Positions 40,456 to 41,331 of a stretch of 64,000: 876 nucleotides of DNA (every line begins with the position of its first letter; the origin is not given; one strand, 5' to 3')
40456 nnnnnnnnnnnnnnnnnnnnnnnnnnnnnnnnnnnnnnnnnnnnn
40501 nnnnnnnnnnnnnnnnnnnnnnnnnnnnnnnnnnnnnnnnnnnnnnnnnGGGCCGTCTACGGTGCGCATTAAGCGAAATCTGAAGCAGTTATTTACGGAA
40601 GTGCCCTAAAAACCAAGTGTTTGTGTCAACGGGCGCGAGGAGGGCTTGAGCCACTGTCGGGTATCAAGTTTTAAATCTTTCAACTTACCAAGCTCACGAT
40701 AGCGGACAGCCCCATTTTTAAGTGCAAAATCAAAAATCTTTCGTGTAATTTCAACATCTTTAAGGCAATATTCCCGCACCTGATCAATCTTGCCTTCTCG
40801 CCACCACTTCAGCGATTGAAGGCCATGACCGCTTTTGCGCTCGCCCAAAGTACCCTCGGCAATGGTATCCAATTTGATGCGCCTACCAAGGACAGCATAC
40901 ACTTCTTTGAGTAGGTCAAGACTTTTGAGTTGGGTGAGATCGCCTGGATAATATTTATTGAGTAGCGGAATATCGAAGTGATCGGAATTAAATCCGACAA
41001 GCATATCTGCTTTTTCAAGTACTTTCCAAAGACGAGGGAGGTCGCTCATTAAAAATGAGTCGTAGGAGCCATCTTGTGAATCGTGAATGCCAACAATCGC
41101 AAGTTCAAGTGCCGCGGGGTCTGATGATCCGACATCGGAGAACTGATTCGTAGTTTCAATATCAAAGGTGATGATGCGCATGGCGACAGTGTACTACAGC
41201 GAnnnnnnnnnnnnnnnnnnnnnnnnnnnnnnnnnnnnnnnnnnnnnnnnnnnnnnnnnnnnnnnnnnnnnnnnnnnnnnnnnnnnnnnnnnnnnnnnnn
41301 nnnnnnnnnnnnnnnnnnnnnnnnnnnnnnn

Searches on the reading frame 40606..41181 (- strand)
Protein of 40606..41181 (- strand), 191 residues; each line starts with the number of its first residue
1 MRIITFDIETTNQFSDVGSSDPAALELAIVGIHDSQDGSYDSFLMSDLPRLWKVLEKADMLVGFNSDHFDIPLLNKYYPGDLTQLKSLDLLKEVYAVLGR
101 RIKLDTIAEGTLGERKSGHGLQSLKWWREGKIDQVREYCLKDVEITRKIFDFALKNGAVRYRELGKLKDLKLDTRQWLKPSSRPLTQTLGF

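Call 13: find_encoding_contigs(protein=window:40606-41181:-, flank=10000, max_places=10)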
Protein window:40606-41181:- (191 aa): 11 contigs read that carry it; 8 places shown.
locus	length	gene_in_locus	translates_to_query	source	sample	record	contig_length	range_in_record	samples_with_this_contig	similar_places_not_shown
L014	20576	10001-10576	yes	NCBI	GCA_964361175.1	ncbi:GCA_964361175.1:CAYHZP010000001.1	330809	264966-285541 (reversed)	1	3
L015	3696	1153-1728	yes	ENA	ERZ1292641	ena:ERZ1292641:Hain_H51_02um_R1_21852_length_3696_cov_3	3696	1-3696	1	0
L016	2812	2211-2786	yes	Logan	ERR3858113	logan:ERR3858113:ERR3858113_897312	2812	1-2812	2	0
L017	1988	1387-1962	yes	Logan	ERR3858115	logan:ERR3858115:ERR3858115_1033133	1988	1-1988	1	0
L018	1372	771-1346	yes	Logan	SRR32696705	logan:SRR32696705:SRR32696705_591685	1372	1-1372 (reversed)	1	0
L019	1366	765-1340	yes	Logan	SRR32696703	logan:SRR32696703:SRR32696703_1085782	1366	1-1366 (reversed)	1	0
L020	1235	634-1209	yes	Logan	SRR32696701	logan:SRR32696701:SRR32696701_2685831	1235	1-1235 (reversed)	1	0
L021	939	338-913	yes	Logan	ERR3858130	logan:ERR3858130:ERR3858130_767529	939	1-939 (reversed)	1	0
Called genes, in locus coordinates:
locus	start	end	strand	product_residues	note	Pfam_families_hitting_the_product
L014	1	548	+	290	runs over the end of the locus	PF01435:Peptidase_M48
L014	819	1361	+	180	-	PF02675:AdoMet_dc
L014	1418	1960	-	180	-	-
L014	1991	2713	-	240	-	PF13365:Trypsin_2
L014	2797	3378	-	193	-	-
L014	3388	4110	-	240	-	-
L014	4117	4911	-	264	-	PF01618:MotA_ExbB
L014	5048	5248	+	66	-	PF00313:CSD, PF08206:OB_RNB (weak)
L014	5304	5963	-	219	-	PF03167:UDG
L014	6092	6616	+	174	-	-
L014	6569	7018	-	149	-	PF00856:SET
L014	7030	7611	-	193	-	PF00588:SpoU_methylase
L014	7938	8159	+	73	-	-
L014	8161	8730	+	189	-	PF03703:bPH_2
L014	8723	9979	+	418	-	PF13393:tRNA-synt_His, PF00587:tRNA-synt_2b, PF03129:HGTP_anticodon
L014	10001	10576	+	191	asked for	PF13482:RNase_H_2, PF10108:DNA_pol_B_exo2 (faint)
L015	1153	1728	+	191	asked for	PF13482:RNase_H_2, PF10108:DNA_pol_B_exo2 (faint)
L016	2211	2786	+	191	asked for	PF13482:RNase_H_2, PF10108:DNA_pol_B_exo2 (faint)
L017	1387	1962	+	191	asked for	PF13482:RNase_H_2, PF10108:DNA_pol_B_exo2 (faint)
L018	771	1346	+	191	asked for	PF13482:RNase_H_2, PF10108:DNA_pol_B_exo2 (faint)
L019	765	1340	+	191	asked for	PF13482:RNase_H_2, PF10108:DNA_pol_B_exo2 (faint)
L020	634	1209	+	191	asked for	PF13482:RNase_H_2, PF10108:DNA_pol_B_exo2 (faint)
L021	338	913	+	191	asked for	PF13482:RNase_H_2, PF10108:DNA_pol_B_exo2 (faint)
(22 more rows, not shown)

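Call 24: find_homologous_proteins(query=window:40606-41181:-, max_evalue=1e-20)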
Query window:40606-41181:- (191 aa): 6584 proteins with E <= 1e-20 among 6781 candidates; the best 120 are listed.
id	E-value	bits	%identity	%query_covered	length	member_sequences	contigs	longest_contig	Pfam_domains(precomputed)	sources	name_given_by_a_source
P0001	6.6e-123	425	100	100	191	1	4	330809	PF13482.13,PF10108.16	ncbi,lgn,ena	ncbi:MAG: ribonuclease H-like domain-containing protein [Patescibacteria group bacterium]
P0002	1.1e-93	330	75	99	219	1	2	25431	PF13482.13,PF10108.16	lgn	-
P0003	1.3e-93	330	72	99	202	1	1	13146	PF13482.13,PF10108.16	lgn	-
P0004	4.2e-92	325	71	100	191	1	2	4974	PF13482.13,PF10108.16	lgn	-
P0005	4.4e-92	325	72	100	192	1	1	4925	PF13482.13,PF10108.16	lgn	-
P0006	1.2e-91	323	73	99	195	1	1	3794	PF13482.13,PF10108.16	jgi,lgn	jgi:DEAD/DEAH box helicase domain-containing protein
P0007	9.1e-91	321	69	100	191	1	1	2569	PF13482.13,PF10108.16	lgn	-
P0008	1.2e-90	320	69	100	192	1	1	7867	PF13482.13,PF10108.16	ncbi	-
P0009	1.3e-90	320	71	100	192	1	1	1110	PF13482.13,PF10108.16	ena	-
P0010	8.1e-90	317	70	100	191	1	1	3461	PF13482.13,PF10108.16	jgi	jgi:DEAD/DEAH box helicase domain-containing protein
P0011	8.9e-90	317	70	100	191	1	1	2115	PF13482.13,PF10108.16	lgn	-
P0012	2.4e-89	316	69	99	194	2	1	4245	PF13482.13,PF10108.16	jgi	-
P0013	2.8e-89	316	69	100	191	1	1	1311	PF13482.13,PF10108.16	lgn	-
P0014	4.9e-89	315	70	100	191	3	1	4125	PF13482.13,PF10108.16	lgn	-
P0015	9.3e-89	314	69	100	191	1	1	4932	PF13482.13,PF10108.16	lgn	-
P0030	1.1e-87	310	70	100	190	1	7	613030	PF13482.13,PF10108.16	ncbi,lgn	-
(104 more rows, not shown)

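Call 25: find_encoding_contigs(protein=P0002, flank=10000, max_places=2)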
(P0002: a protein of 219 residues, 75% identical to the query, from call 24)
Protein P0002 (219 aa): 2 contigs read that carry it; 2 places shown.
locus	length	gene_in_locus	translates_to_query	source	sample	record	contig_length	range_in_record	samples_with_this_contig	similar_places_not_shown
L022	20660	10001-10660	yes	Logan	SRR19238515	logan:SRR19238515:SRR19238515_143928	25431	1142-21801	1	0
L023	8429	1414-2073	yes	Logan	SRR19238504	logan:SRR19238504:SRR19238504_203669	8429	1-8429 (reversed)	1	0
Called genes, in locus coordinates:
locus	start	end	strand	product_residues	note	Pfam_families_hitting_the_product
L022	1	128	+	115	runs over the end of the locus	-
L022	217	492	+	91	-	-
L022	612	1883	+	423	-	PF00675:Peptidase_M16, PF05193:Peptidase_M16_C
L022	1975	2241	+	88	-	-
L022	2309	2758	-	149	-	-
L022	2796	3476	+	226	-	-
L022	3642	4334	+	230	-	PF06707:DUF1194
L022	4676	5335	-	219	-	PF03167:UDG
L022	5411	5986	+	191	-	-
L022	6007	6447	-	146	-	PF00856:SET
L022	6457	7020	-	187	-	PF00588:SpoU_methylase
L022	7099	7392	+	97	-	-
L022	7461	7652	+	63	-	-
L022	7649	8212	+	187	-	PF03703:bPH_2 (weak)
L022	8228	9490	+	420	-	PF13393:tRNA-synt_His, PF00587:tRNA-synt_2b, PF03129:HGTP_anticodon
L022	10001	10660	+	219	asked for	PF13482:RNase_H_2, PF10108:DNA_pol_B_exo2 (faint)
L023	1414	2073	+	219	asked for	PF13482:RNase_H_2, PF10108:DNA_pol_B_exo2 (faint)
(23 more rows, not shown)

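Call 26: find_encoding_contigs(protein=P0004, flank=5000, max_places=2)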
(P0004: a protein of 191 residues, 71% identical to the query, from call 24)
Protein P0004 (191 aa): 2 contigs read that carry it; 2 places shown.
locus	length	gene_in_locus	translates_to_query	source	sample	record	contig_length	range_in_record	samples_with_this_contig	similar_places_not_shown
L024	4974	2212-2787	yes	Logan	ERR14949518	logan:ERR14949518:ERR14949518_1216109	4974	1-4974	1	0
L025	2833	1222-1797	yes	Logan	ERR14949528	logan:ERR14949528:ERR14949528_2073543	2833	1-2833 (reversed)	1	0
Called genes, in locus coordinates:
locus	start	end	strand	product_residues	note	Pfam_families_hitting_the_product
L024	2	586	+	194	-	?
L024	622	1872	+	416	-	PF13393:tRNA-synt_His, PF00587:tRNA-synt_2b, PF03129:HGTP_anticodon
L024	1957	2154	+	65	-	-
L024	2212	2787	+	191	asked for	PF13482:RNase_H_2, PF10108:DNA_pol_B_exo2 (faint)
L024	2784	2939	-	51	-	-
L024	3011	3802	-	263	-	PF02673:BacA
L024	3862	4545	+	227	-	PF18400:Thioredoxin_12 (faint), PF13098:Thioredoxin_2 (weak), PF13462:Thioredoxin_4, PF01323:DSBA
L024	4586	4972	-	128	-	?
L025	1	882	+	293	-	?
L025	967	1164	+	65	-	-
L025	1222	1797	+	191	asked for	PF13482:RNase_H_2, PF10108:DNA_pol_B_exo2 (faint)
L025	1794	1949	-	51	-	-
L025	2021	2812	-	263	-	PF02673:BacA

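Call 45: find_encoding_contigs(protein=P0030, flank=4000, max_places=1)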
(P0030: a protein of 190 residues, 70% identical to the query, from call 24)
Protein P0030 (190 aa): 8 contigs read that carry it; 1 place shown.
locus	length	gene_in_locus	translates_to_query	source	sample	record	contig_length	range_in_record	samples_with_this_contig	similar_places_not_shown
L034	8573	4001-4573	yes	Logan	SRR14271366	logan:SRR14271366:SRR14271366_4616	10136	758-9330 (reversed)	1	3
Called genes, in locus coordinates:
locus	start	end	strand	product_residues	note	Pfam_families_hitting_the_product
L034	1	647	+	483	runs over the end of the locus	?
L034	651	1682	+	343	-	-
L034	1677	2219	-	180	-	PF02600:DsbB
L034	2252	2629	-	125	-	-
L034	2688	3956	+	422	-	PF01409:tRNA-synt_2d (weak), PF13393:tRNA-synt_His, PF00587:tRNA-synt_2b, PF03129:HGTP_anticodon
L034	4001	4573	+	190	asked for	PF13482:RNase_H_2, PF10108:DNA_pol_B_exo2 (faint)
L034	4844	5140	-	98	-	-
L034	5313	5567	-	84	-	PF00462:Glutaredoxin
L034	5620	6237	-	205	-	PF02589:LUD_dom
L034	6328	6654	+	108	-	PF01638:HxlR, PF01047:MarR (weak)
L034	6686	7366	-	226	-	PF05173:DapB_C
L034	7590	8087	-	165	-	PF04473:DUF553 (weak)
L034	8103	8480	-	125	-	-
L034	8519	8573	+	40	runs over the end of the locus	-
